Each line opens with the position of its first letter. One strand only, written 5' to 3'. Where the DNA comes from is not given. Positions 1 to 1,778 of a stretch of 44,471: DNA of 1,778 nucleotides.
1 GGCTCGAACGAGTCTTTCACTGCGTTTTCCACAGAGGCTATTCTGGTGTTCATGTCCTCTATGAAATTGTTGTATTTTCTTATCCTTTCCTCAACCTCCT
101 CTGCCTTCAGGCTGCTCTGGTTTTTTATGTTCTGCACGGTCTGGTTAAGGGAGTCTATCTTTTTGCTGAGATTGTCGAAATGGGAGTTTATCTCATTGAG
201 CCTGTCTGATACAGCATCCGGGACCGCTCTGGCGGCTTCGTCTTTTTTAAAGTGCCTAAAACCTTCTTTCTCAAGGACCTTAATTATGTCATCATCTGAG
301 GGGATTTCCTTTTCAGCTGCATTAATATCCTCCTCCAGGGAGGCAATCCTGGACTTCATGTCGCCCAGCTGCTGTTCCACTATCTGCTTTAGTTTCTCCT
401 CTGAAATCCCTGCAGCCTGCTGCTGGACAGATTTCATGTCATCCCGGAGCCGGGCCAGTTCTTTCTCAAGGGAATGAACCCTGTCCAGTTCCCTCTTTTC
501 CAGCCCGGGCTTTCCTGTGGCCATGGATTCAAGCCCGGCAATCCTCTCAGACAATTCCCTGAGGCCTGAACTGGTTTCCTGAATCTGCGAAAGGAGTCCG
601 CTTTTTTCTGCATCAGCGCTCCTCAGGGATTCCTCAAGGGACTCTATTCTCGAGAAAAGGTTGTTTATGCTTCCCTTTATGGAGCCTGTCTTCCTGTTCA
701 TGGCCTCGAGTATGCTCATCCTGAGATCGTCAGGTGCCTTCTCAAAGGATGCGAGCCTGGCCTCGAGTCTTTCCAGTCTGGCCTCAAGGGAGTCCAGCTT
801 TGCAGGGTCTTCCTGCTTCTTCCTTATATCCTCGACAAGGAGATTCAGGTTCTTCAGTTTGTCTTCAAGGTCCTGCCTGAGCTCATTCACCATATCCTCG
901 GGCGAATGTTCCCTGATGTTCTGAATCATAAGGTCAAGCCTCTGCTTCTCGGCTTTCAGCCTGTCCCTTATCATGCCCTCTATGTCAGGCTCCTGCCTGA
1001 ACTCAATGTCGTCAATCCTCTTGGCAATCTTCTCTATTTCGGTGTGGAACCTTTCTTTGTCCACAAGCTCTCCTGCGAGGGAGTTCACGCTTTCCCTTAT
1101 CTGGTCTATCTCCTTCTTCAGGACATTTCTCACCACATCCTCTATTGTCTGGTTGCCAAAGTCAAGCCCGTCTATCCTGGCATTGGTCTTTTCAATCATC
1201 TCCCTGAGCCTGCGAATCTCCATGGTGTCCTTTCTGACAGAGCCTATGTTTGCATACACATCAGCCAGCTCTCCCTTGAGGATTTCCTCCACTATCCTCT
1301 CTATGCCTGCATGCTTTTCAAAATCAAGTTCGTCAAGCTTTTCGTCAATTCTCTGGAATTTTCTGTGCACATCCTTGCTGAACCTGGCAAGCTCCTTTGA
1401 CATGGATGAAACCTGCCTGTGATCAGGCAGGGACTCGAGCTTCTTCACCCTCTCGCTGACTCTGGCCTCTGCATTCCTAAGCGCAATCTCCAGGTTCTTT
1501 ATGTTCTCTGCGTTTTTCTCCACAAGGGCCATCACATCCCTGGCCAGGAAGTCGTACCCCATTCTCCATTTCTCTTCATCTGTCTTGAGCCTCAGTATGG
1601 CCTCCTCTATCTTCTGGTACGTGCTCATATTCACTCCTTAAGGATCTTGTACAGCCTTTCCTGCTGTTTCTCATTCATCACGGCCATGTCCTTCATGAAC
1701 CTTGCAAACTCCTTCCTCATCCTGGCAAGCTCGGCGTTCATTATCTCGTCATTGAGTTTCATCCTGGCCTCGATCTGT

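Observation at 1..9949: Translationally coupled operon of a 91-aa membrane anchor plus three giant pure coiled-coil proteins (1,267, 1,416 and at least 542 aa)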

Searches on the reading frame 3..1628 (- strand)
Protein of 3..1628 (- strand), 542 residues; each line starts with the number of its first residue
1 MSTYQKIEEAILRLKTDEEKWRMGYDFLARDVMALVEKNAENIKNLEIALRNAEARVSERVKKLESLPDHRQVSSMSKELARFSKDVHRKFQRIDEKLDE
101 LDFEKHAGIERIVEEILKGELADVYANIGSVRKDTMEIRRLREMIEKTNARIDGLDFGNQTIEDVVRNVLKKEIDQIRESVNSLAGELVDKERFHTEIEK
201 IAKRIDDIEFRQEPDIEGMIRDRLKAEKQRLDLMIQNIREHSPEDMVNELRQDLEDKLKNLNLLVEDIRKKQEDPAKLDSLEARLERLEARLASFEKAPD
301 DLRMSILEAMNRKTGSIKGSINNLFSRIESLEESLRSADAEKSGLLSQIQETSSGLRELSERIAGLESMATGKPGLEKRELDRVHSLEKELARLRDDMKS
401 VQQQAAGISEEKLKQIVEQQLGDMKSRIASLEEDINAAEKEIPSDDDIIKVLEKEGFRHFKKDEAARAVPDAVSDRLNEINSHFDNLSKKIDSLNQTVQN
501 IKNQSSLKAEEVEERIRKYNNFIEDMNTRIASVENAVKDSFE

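Call 10: search_protein_families(library=pfam, proteins=[window:3-1628:-], max_evalue=0.01)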
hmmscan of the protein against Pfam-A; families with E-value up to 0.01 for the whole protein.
window:3-1628:- (542 aa): 18 families
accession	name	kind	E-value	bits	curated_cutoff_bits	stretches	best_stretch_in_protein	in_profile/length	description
PF05531.17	NPV_P10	-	2.6e-07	31.5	29.8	0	479-534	8-62/75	Nucleopolyhedrovirus P10 protein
PF07889.17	DUF1664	-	3.4e-07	30.8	34.6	0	355-420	60-124/124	Protein of unknown function (DUF1664)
PF04513.17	Baculo_PEP_C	-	1.5e-06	28.8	38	0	279-361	34-113/140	Baculovirus polyhedron envelope protein, PEP, C terminus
PF10046.14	BLOC1_2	-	1.1e-05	26.2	33.4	0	478-538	23-82/96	Biogenesis of lysosome-related organelles complex-1 subunit 2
PF24423.1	OVT1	-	1.9e-05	25.4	30.9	1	427-504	2-79/100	Major antigen, helical domain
PF25764.1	KIF21A_4th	-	1.9e-05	24.8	33.1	0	172-286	21-134/183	KIF21A-like domain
PF06103.16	DUF948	-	2.1e-05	25.1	37.2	1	486-537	23-74/89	Bacterial protein of unknown function (DUF948)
PF23991.1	DUF7310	-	4.1e-05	24.4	40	0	267-300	21-54/83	Coiled-coil region of unknown function (DUF7310)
PF02601.20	Exonuc_VII_L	-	5.6e-05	23.2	35.9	1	161-289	151-270/315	Exonuclease VII, large subunit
PF08702.15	Fib_alpha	-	0.00012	22.7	29.9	0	472-540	32-100/143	Fibrinogen alpha/beta chain family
PF07426.16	Dynactin_p22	-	0.00041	20.6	25.2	1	278-411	2-144/168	Dynactin subunit p22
PF04108.17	ATG17_like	-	0.00047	20.2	43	1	383-533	131-280/355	Autophagy protein ATG17-like domain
PF19903.4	DUF6376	-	0.0023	18.6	27.3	0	268-359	23-113/116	Family of unknown function (DUF6376)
PF14282.11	FlxA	-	0.0023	18.4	26.3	0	368-434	3-71/101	FlxA-like protein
PF17675.6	APG6_N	-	0.005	17.7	45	1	319-405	44-125/132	Apg6 coiled-coil region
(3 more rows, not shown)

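Call 33: search_protein_families(library=ncbifam, proteins=[window:3-1628:-], max_evalue=0.01)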
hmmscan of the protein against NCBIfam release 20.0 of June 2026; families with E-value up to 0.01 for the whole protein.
window:3-1628:- (542 aa): 17 families
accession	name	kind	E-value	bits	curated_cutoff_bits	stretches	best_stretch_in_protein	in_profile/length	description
NF045487.1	ASRP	equivalog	4.7e-17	61.8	300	2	380-541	332-480/593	archaea-specific SMC-related protein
TIGR02168.1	SMC_prok_B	equivalog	1.6e-11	42.8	567.35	2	171-408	238-489/1181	chromosome segregation protein SMC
NF003034.1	PRK03918.1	equivalog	2.7e-10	38.9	700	1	37-525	255-739/878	DNA double-strand break repair ATPase Rad50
TIGR02169.1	SMC_prok_A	equivalog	7.7e-09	33.8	729.4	3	221-400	702-887/1165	chromosome segregation protein SMC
NF047515.1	SpiroCoCo_C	equivalog_domain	2.3e-08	33.6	125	1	473-537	133-196/313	SpiroCoCo family coiled-coil protein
NF041034.1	Rad50_Sulf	equivalog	4.7e-08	31.4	1000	2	112-392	441-714/872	DNA double-strand break repair ATPase Rad50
NF002244.0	PRK01156.1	equivalog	9.3e-08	30.6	847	2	340-539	476-668/895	DNA double-strand break repair ATPase Rad50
NF038218.1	IcmG_DotF_IVB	equivalog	1.3e-07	31.6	200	1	467-515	137-185/266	type IVB secretion system protein IcmG/DotF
NF047516.1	LA_3659_fam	equivalog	1.9e-06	27.6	36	0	472-537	72-136/221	LA_3659 family protein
NF047514.1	SpiroCoCo_N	equivalog_domain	1.9e-06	27.6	75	0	472-537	72-136/221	SpiroCoCo family coiled-coil protein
TIGR04523.1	Mplasa_alph_rch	subfamily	6.5e-06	24.4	270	1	235-534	297-581/745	helix-rich protein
NF002572.0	PRK02224.1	equivalog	1.1e-05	24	1087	1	223-506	184-443/888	DNA double-strand break repair ATPase Rad50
NF040788.1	S-lay_SlaB_Mtsph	equivalog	5.8e-05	22.2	700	0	274-353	306-384/416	S-layer protein SlaB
TIGR04527.1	mycoplas_twoTM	subfamily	0.00017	21.4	125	0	405-535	26-135/248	MG_279/MG_280 family protein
NF041035.1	Rad50_Halo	equivalog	0.00039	18.9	1000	0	162-408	189-431/883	DNA double-strand break repair ATPase Rad50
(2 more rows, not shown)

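Call 84: search_protein_families(library=padloc, proteins=[window:3-1628:-], max_evalue=0.001)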
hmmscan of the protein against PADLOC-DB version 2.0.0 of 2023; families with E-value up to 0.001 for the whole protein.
window:3-1628:- (542 aa): 6 families
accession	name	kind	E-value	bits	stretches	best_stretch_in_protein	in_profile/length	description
PDLC03865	LmuB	-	1.9e-10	37.6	2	282-538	536-764/1007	-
PDLC00006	DruC1|DruC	-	3.5e-08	30.4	1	275-455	167-342/626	Unknown function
PDLC00519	JetC1|JetC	-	4.3e-07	26.5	1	380-538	296-451/1097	DUF3584 domain; MukB-like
PDLC03859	LmuB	-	9.7e-07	26.3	0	322-530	272-482/611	-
PDLC00580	JetC3|JetC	-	2.2e-05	20.9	0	223-370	253-398/1068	DUF3584 domain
PDLC03863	LmuB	-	0.00067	16.4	0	135-204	205-277/610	-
